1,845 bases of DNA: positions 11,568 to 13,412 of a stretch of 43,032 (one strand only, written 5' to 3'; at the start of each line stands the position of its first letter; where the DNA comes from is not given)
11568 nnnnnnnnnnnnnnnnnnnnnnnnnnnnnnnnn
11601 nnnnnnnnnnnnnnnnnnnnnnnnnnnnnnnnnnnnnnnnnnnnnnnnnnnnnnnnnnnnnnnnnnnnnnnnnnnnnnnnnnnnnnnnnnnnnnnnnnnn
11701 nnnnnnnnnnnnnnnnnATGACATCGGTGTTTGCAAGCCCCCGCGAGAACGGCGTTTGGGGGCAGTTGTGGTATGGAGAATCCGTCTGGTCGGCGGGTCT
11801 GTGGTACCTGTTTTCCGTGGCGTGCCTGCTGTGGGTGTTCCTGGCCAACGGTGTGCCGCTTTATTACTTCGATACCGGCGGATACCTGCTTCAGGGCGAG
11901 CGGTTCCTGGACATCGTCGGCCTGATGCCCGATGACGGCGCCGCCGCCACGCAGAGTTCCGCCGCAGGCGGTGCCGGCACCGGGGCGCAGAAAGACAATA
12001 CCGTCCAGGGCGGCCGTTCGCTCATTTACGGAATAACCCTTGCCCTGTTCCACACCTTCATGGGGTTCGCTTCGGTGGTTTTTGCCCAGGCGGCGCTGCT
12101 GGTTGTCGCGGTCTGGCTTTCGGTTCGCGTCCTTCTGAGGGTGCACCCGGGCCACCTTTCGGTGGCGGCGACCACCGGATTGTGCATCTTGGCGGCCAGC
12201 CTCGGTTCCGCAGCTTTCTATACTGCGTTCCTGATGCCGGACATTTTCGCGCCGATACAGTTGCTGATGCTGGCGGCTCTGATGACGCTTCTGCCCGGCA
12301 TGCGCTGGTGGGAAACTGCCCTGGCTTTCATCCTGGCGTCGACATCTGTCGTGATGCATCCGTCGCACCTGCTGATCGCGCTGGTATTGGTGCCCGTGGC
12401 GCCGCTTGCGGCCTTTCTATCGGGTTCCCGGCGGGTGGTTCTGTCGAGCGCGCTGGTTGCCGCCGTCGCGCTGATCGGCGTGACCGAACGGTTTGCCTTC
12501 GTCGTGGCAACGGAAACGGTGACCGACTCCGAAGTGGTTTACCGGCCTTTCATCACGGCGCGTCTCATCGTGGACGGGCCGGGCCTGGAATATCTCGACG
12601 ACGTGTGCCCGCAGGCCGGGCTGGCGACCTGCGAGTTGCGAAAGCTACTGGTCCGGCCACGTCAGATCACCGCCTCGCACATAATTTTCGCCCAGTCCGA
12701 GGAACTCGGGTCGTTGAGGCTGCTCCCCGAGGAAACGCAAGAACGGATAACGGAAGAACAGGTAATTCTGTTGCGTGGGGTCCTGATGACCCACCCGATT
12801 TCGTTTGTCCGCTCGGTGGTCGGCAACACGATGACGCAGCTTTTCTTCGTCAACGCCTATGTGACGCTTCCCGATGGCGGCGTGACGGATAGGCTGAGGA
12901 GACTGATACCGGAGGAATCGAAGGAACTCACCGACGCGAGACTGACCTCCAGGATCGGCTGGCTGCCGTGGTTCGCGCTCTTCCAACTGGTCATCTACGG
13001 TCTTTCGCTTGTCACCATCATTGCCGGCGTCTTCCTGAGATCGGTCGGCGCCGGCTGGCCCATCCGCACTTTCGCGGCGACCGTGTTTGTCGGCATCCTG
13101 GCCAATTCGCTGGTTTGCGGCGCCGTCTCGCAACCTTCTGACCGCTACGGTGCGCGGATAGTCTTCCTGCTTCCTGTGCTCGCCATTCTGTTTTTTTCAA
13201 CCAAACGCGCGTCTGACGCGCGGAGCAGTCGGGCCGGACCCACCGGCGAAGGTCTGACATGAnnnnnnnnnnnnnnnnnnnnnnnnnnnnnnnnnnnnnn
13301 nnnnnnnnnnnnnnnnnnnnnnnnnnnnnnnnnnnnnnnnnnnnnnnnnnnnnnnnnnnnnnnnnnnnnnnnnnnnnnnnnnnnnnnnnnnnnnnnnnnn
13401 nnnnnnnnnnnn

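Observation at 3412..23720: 20-kb glycan locus organised around lipid-linked sugar donors (polyprenyl-P GT2, flippase-like proteins, GT-C-like transferases) rather than a classical Wzy/ABC O-antigen design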

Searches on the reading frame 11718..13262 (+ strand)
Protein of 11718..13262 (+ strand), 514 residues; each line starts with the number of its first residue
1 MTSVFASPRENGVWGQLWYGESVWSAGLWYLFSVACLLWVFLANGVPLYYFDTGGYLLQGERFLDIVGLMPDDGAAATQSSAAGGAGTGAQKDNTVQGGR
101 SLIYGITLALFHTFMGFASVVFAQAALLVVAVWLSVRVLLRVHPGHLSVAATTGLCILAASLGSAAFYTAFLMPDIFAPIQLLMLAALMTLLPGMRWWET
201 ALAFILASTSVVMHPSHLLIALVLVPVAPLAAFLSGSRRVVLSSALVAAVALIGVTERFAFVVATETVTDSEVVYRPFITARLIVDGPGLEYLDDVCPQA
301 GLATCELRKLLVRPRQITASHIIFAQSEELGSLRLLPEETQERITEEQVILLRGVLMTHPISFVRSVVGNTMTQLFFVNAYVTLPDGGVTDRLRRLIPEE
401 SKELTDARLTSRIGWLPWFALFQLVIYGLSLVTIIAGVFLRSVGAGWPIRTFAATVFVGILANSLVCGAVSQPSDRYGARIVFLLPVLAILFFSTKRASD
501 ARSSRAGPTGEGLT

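Call 5: search_protein_families(library=pfam, proteins=[window:11718-13262:+], max_evalue=0.01)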
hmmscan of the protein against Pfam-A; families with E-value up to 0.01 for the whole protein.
window:11718-13262:+ (514 aa): 0 families

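Call 7: search_protein_families(library=ncbifam, proteins=[window:11718-13262:+], max_evalue=0.001)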
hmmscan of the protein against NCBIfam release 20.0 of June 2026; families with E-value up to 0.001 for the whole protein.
window:11718-13262:+ (514 aa): 0 families

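Call 11: find_encoding_contigs(protein=window:11718-13262:+, flank=10000, max_places=6)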
Protein window:11718-13262:+ (514 aa): no gene with exactly this product is on record in the collection.

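Call 12: find_homologous_proteins(query=window:11718-13262:+, max_evalue=0.001)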
Query window:11718-13262:+ (514 aa): 118 proteins with E <= 0.001 among 8000 candidates.
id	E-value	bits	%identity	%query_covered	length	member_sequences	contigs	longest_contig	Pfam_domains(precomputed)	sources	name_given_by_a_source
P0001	0.0e+0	1116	100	100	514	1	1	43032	-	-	-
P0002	7.8e-112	393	45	93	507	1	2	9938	-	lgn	-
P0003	1.2e-102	362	42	91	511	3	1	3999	-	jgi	-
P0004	1.6e-101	359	41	90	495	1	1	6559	-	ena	-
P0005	2.6e-101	358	45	89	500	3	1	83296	-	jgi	jgi:hypothetical protein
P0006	1.8e-99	352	40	92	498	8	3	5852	-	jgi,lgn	jgi:hypothetical protein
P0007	1.0e-97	346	41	92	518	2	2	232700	-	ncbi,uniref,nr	ncbi:hypothetical protein [Salipiger sp. PrR002]|uniref:hypothetical protein n=1 Tax=Salipiger sp. P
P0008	2.6e-97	345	42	91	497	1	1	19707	-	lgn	-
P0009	5.2e-96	340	40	96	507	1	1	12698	-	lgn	-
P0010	6.2e-96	340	41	90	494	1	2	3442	-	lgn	-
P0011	1.6e-95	339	38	94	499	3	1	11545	-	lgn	-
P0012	1.6e-95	339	41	94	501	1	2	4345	-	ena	-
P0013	3.8e-95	338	42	88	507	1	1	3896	-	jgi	jgi:hypothetical protein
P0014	9.3e-95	336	39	97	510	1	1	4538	-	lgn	-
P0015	8.9e-93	330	41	94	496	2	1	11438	-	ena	-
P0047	5.1e-85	304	39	94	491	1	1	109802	-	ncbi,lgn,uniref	ncbi:hypothetical protein [Ruegeria meonggei]|uniref:hypothetical protein n=1 Tax=Ruegeria meonggei 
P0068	2.8e-80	289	35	96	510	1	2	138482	-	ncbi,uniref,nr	ncbi:hypothetical protein OEZ60_16440 [Defluviimonas sp. WL0024]|uniref:Transmembrane protein n=2 Ta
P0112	1.2e-35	141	28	90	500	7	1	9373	-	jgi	jgi:hypothetical protein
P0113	4.7e-24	103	27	87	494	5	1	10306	-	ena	-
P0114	1.2e-21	95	26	86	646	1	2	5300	PF04138.21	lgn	-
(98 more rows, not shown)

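Call 13: find_encoding_contigs(protein=P0007, flank=10000, max_places=2)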
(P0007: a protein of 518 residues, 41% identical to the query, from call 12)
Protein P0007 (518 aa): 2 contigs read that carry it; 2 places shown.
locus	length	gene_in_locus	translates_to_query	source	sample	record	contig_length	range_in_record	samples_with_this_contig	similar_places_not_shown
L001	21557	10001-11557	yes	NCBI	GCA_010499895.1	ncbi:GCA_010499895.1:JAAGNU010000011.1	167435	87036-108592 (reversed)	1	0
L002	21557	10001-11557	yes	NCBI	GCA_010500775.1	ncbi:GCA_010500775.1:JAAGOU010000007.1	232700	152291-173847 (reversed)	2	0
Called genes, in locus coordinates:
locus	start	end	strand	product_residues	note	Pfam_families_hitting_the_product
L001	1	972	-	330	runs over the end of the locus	PF03372:Exo_endo_phos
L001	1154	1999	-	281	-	PF01522:Polysacc_deac_1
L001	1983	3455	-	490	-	PF01946:Thi4 (weak), PF01266:DAO, PF01593:Amino_oxidase, PF07992:Pyr_redox_2 (faint), PF13450:NAD_binding_8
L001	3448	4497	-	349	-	PF03706:LPG_synthase_TM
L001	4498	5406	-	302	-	PF13641:Glyco_tranf_2_3, PF00535:Glycos_transf_2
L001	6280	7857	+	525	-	PF01593:Amino_oxidase, PF13450:NAD_binding_8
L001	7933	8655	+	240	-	PF02390:Methyltransf_4 (weak), PF08241:Methyltransf_11, PF08242:Methyltransf_12, PF13649:Methyltransf_25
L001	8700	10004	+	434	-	PF03929:PepSY_TM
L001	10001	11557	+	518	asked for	-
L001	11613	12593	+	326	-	PF00535:Glycos_transf_2, PF10111:Glyco_tranf_2_2, PF13641:Glyco_tranf_2_3, PF02709:Glyco_transf_7C (faint)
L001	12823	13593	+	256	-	PF00483:NTP_transferase, PF12804:NTP_transf_3 (weak)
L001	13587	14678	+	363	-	PF01370:Epimerase, PF04321:RmlD_sub_bind, PF02719:Polysacc_synt_2 (weak), PF16363:GDP_Man_Dehyd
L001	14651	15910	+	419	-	PF08421:Methyltransf_13, PF13489:Methyltransf_23, PF08242:Methyltransf_12 (weak), PF08484:Methyltransf_14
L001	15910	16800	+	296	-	PF01370:Epimerase, PF04321:RmlD_sub_bind, PF13460:NAD_binding_10 (weak), PF16363:GDP_Man_Dehyd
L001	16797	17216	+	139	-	PF04138:GtrA_DPMS_TM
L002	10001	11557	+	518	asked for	-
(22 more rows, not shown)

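Call 14: find_encoding_contigs(protein=P0005, flank=10000, max_places=2)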
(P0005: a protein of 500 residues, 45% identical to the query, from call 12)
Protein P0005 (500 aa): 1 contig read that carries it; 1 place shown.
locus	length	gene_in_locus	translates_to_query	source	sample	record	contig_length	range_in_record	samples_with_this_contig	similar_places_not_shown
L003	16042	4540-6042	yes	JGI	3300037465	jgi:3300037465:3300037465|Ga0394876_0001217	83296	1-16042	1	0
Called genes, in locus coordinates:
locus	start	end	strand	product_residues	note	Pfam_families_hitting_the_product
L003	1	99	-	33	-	?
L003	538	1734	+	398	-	PF00534:Glycos_transf_1, PF13692:Glyco_trans_1_4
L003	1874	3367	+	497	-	PF01266:DAO (faint), PF13450:NAD_binding_8, PF01593:Amino_oxidase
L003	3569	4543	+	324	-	PF01073:3Beta_HSD (weak), PF01370:Epimerase, PF02719:Polysacc_synt_2 (faint), PF04321:RmlD_sub_bind, PF07993:NAD_binding_4 (faint), PF16363:GDP_Man_Dehyd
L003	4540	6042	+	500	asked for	-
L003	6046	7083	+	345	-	PF13641:Glyco_tranf_2_3, PF00535:Glycos_transf_2, PF10111:Glyco_tranf_2_2 (faint), PF13632:Glyco_trans_2_3 (weak)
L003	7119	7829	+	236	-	PF08241:Methyltransf_11, PF08242:Methyltransf_12, PF13649:Methyltransf_25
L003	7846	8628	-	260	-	PF08242:Methyltransf_12 (faint), PF13489:Methyltransf_23 (weak), PF08241:Methyltransf_11, PF13649:Methyltransf_25 (faint), PF13847:Methyltransf_31 (weak)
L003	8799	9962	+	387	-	PF13439:Glyco_transf_4, PF13579:Glyco_trans_4_4, PF20706:GT4-conflict, PF00534:Glycos_transf_1, PF13692:Glyco_trans_1_4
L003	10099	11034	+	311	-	PF13641:Glyco_tranf_2_3 (weak), PF00535:Glycos_transf_2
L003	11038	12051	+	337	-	PF03706:LPG_synthase_TM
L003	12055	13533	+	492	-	PF01266:DAO, PF01593:Amino_oxidase, PF13450:NAD_binding_8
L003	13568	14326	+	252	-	PF01522:Polysacc_deac_1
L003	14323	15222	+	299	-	PF00685:Sulfotransfer_1, PF13469:Sulfotransfer_3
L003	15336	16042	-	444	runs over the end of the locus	PF03446:NAD_binding_2, PF03721:UDPG_MGDP_dh_N, PF00984:UDPG_MGDP_dh, PF03720:UDPG_MGDP_dh_C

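Call 30: find_related_loci(query=A2, collection=genome_contigs, flank=10000)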
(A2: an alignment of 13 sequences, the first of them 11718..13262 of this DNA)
Query A2 (514 aa) in genome_contigs; peptide patterns used: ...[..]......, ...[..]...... (x = any residue, [..] = any of these).
249 stretches matched a pattern; 166 encode a relative of the query (tblastn E <= 1e-3); the best 80 are kept; 80 distinct loci.
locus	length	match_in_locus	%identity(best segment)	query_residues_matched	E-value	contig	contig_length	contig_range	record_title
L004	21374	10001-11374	44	28-483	4e-100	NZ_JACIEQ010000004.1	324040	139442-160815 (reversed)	Actibacterium naphthalenivorans strain DSM 105040 Ga0373277_04, whole genome shotgun sequence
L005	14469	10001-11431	41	28-506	3e-98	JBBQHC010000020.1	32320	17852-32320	MAG: Rhodobacterales bacterium isolate Co_metawrap_925 Cmw_925_k141_13358588_length_32320_cov_9.0000, whole genome shotg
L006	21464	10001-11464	39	22-501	3e-94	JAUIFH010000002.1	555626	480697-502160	MAG: Alphaproteobacteria bacterium isolate 8_bin.76 NODE_22_length_555626_cov_1.987998, whole genome shotgun sequence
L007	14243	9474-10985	38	15-504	2e-91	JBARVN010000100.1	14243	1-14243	MAG: Albidovulum sp. isolate MFD12160_ilm_asm_bin5 k127_153292, whole genome shotgun sequence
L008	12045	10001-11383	40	26-489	1e-91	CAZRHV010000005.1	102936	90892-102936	MAG TPA_asm: uncultured Marinosulfonomonas sp. isolate SRP128015_co1_72 genome assembly, contig: NODE_70_length_102936_c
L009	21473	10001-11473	38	10-507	1e-90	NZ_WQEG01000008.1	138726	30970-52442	Ruegeria sp. HKCCA6707 NODE_8, whole genome shotgun sequence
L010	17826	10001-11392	39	21-489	2e-89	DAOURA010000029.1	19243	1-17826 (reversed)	MAG TPA_asm: Marinosulfonomonas sp. isolate CSMAG_140 CSMAG_140_k141_3731908_length_19243_cov_50.4725, whole genome shot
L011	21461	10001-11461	38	26-499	5e-89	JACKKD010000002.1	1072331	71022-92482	MAG: Rhodobacteraceae bacterium isolate HK-STAS-PROT-56 HK-STAS-PROT-56_2, whole genome shotgun sequence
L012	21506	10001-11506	38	1-509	5e-88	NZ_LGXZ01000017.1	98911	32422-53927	Ruegeria sp. 6PALISEP08 PM05_017, whole genome shotgun sequence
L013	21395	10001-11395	39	38-504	1e-87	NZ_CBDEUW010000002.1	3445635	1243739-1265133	MAG: Ruegeria sp. isolate 8b59a855-40bb-4218-9b8b-30e960faf13f contig_2, whole genome shotgun sequence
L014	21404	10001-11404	40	33-495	7e-88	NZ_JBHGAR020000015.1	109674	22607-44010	Sulfitobacter sp. MF3-043 NODE_15_length_109674_cov_49.526292, whole genome shotgun sequence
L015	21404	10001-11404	37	28-498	4e-87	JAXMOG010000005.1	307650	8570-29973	MAG: Pseudoprimorskyibacter sp. isolate EC_MBin.44 ECX_86CoAssmbCtg, whole genome shotgun sequence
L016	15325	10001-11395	38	28-493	3e-87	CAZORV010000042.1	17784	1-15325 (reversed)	MAG TPA_asm: uncultured Frigidibacter sp. isolate SRP342105_co3_297 genome assembly, contig: NODE_2713_length_17784_cov_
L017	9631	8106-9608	36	11-512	2e-86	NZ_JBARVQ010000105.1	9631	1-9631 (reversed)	MAG: Albidovulum sp. isolate MFD12160_ilm_asm_bin2 k127_1906, whole genome shotgun sequence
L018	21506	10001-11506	38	1-509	3e-86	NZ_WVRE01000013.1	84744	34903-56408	Ruegeria sp. HKCCD7303 NODE_13, whole genome shotgun sequence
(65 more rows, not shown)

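Call 36: predict_structure(alignment_id=A1)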
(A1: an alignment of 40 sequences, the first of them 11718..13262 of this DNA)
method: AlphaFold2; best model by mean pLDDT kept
length: 514 residues; sequences in the alignment: 40
mean_pLDDT: 89.8   pTM: 0.91
mean pLDDT of the five models: 89.8, 88.6, 87.9, 87.2, 86.1
residues with pLDDT >= 90: 394; 70-90: 63; 50-70: 23; < 50: 34
segments of 3 or more residues with pLDDT < 50: 1-18, 78-92
pLDDT, mean of each block of 10 residues (from residue 1): 46 49 92 98 96 93 91 59 41 74 97 96 98 97 91 98 98 98 98 97 98 98 98 96 98 97 89 91 97 95 95 92 91 93 95 98 97 95 92 89 85 90 97 96 90 98 96 95 98 83 65 54
secondary structure, 60 per line:
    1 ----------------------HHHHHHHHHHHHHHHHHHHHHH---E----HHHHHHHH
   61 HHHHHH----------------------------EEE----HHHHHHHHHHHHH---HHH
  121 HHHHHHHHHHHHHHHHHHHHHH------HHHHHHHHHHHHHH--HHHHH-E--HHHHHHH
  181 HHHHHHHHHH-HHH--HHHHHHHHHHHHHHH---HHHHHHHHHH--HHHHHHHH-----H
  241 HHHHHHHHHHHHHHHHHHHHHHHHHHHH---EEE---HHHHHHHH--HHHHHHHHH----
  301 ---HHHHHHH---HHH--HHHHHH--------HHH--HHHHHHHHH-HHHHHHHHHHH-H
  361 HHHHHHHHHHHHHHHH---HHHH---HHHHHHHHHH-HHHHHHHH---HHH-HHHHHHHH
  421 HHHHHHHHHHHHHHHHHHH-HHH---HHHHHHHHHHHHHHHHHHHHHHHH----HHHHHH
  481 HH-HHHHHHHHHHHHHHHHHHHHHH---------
elements in order: H23-44 H53-66 E95-97 H102-114 H118-142 H149-162 H165-169 H174-190 H197-211 H215-224 H227-234 H240-268 E272-274 H278-285 H288-296 H304-310 H319-324 H338-346 H348-358 H360-376 H380-383 H387-396 H398-405 H413-439 H447-470 H475-482 H484-505

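Call 38: fold_search(model_id=the predicted structure, library=pdb)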
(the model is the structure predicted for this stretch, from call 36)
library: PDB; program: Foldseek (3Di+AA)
matches with E <= 10: 273; with E <= 0.001: 0
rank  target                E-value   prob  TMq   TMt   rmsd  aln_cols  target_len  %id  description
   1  5ezm                  9.4e-03  0.98  0.29  0.28  17.8       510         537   14  Crystal Structure of ArnT from Cupriavidus metallidurans in the apo state (released 2016-02-17)
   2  6s7t_A                1.5e-02  1.00  0.40  0.31  15.4       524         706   13  Cryo-EM structure of human oligosaccharyltransferase complex OST-B (released 2019-12-18)
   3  8b6l_I                3.4e-02  0.99  0.37  0.29  15.8       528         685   12  Subtomogram average of the human Sec61-TRAP-OSTA-translocon (released 2022-12-07)
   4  9mx0_A                5.7e-02  0.25  0.14  0.11  28.6       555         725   11  Cluster of bipartite complex of MmpL5-AcpM from Mycolicibacterium smegmatis (released 2025-07-30)
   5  5xap                  6.8e-02  0.23  0.13  0.10  24.1       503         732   11  Crystal structure of SecDF in I form (C2 space group) (released 2017-05-17)
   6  5yhf                  9.0e-02  0.15  0.12  0.10  23.7       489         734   12  Crystal structure of SecDF in Super-membrane-facing form (released 2018-02-14)
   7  9n9j_I                9.4e-02  0.97  0.38  0.30  16.1       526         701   12  Structure of a GRP94 folding intermediate engaged with a CCDC134- and FKBP11-bound secretory translocon (released 2025-11-19)
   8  8pm6                  9.8e-02  0.10  0.11  0.08  28.7       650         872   13  Human bile salt export pump (BSEP) in complex with inhibitor GBM in nanodiscs (released 2023-11-22)
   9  6s7o_A                1.2e-01  0.85  0.31  0.25  18.7       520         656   11  Cryo-EM structure of human oligosaccharyltransferase complex OST-A (released 2019-12-18)
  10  9s6r_A                1.2e-01  0.82  0.28  0.35  16.6       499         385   11  Ternary cryo-EM structure of yeast ALG3 with Dol25-PP-GlcNAc2Man5, Dol25-P-Man, and Fab (released 2026-03-18)
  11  5xan_B                1.2e-01  0.18  0.13  0.10  23.7       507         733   12  Crystal structure of SecDF in I form (P212121 space group) (released 2017-05-17)
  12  5xan_A                1.3e-01  0.16  0.12  0.10  23.8       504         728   11  Crystal structure of SecDF in I form (P212121 space group) (released 2017-05-17)
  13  6ftg_5                1.5e-01  0.91  0.36  0.30  16.4       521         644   13  Subtomogram average of OST-containing ribosome-translocon complexes from canine rough microsomal membranes (released 2018-03-21)
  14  9gi0_B                2.1e-01  0.13  0.13  0.10  26.8       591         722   11  Truncated MmpL4 in detergent (released 2025-02-19)
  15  7tpg_B                2.2e-01  0.47  0.23  0.28  17.9       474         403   12  Single-Particle Cryo-EM Structure of the WaaL O-antigen ligase in its ligand bound state (released 2022-04-06)
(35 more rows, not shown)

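Call 45: find_encoding_contigs(protein=P0068, flank=10000, max_places=1)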
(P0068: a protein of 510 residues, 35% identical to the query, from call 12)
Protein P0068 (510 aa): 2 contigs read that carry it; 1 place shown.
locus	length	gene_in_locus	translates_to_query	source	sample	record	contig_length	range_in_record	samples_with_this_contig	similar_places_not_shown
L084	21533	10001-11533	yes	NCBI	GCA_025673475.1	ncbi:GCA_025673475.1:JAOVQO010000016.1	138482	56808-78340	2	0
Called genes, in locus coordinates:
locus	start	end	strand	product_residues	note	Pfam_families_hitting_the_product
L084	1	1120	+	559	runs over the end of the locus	-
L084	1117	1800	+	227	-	PF12525:DUF3726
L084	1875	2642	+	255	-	PF02682:CT_C_D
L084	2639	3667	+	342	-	PF02626:CT_A_B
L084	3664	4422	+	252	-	PF03746:LamB_YcsF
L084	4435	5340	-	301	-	PF00483:NTP_transferase, PF12804:NTP_transf_3 (weak)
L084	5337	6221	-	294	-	PF01370:Epimerase, PF04321:RmlD_sub_bind, PF16363:GDP_Man_Dehyd (weak)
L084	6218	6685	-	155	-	PF04307:YdjM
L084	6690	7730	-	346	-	PF00106:adh_short (faint), PF01073:3Beta_HSD, PF01370:Epimerase, PF02719:Polysacc_synt_2, PF04321:RmlD_sub_bind, PF16363:GDP_Man_Dehyd, PF07993:NAD_binding_4 (weak)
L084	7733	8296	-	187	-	PF00908:dTDP_sugar_isom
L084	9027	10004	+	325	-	PF01073:3Beta_HSD (weak), PF01370:Epimerase, PF02719:Polysacc_synt_2 (faint), PF07993:NAD_binding_4 (faint), PF16363:GDP_Man_Dehyd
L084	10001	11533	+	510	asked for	-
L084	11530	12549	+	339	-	PF00535:Glycos_transf_2, PF10111:Glyco_tranf_2_2, PF13641:Glyco_tranf_2_3, PF13506:Glyco_transf_21 (weak), PF13632:Glyco_trans_2_3 (weak)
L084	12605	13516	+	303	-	PF00535:Glycos_transf_2, PF10111:Glyco_tranf_2_2 (weak), PF13641:Glyco_tranf_2_3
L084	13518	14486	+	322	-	PF03706:LPG_synthase_TM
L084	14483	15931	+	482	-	PF00070:Pyr_redox (faint), PF01266:DAO (weak), PF01494:FAD_binding_3 (faint), PF07992:Pyr_redox_2 (faint), PF12831:FAD_oxidored (weak), PF01593:Amino_oxidase, PF13450:NAD_binding_8, PF01266:DAO (weak)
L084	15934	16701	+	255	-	PF01522:Polysacc_deac_1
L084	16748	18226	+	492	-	PF01943:Polysacc_synt, PF13440:Polysacc_synt_3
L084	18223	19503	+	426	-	PF13439:Glyco_transf_4, PF13579:Glyco_trans_4_4, PF00534:Glycos_transf_1, PF13692:Glyco_trans_1_4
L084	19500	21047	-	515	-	PF05199:GMC_oxred_C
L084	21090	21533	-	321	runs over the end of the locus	-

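Call 46: find_encoding_contigs(protein=P0047, flank=10000, max_places=1)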
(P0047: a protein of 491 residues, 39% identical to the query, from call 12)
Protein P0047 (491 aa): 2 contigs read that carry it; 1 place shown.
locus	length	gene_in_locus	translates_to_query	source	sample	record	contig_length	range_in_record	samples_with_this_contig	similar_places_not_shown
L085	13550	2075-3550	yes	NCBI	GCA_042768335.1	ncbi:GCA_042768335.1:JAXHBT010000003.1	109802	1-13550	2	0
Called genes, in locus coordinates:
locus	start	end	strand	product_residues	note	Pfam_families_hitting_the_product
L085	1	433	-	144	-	?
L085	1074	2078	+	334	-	PF01073:3Beta_HSD (faint), PF01370:Epimerase, PF04321:RmlD_sub_bind (weak), PF07993:NAD_binding_4 (faint), PF16363:GDP_Man_Dehyd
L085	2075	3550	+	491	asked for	-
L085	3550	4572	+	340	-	PF00535:Glycos_transf_2, PF10111:Glyco_tranf_2_2, PF13641:Glyco_tranf_2_3, PF13506:Glyco_transf_21, PF13632:Glyco_trans_2_3 (weak)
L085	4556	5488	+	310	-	PF00685:Sulfotransfer_1, PF13469:Sulfotransfer_3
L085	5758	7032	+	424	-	PF09594:GT87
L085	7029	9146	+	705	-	PF13231:PMT_2 (weak)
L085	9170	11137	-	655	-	-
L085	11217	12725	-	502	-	PF13450:NAD_binding_8, PF01593:Amino_oxidase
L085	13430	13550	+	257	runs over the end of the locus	PF00483:NTP_transferase, PF12804:NTP_transf_3 (weak)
